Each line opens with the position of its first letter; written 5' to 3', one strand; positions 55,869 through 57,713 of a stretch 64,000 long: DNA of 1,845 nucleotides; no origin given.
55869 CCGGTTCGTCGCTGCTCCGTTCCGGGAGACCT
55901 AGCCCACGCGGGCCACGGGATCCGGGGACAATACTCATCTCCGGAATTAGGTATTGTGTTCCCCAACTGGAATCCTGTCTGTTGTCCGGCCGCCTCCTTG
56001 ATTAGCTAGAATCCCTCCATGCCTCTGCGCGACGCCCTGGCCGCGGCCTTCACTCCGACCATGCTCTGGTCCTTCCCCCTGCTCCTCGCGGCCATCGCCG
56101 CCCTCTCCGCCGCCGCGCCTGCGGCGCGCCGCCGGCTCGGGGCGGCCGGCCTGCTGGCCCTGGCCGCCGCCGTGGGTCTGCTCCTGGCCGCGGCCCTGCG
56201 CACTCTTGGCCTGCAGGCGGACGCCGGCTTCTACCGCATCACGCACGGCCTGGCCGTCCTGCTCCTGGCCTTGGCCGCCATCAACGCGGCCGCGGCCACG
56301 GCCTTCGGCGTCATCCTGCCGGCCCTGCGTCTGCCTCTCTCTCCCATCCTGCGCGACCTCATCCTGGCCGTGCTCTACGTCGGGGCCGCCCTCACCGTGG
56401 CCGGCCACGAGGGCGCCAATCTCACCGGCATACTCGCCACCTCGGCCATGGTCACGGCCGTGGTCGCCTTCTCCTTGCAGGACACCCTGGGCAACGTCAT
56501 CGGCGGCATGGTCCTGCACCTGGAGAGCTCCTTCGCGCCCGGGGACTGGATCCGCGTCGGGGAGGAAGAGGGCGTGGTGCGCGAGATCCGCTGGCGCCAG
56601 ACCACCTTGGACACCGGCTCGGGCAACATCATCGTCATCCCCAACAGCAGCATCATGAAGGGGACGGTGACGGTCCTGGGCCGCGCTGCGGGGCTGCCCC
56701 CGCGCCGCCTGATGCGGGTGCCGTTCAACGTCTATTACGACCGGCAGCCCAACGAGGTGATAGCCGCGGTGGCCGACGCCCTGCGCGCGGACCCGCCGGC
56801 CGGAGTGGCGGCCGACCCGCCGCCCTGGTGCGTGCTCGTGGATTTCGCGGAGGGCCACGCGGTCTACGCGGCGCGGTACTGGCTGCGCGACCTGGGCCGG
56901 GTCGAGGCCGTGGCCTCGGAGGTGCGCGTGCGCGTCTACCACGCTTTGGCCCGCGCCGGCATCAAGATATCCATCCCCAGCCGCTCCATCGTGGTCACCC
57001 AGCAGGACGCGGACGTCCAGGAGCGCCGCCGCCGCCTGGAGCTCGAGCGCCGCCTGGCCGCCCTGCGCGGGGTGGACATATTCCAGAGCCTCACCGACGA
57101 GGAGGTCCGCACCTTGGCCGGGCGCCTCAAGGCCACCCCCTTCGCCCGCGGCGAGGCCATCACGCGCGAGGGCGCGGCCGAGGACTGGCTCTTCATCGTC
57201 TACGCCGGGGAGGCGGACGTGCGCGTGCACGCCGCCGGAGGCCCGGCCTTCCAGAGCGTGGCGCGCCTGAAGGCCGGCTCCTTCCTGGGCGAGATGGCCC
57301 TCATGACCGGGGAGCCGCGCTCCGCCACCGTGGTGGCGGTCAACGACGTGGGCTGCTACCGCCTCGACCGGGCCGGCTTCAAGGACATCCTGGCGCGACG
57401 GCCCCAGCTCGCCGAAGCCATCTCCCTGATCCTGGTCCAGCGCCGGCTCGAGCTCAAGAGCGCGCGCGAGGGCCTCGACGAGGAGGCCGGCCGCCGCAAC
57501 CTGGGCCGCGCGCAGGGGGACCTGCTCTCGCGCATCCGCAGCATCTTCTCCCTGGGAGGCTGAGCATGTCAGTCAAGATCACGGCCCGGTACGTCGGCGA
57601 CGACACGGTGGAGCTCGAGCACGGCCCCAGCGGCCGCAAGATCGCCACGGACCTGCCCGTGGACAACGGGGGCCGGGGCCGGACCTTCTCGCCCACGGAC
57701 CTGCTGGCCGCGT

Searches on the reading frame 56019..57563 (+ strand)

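Call 87: search_protein_families(library=pfam, proteins=[window:56019-57563:+], max_evalue=0.0001)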
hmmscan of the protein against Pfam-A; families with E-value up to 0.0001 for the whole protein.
window:56019-57563:+ (514 aa): 2 families
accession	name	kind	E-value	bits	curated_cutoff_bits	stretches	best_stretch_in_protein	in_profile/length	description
PF00027.35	cNMP_binding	-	6.3e-17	61.8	27.5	1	375-460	4-88/89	Cyclic nucleotide-binding domain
PF00924.24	MS_channel_2nd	-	5.3e-16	58.9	20.2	1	155-217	1-63/68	Mechanosensitive ion channel, beta-domain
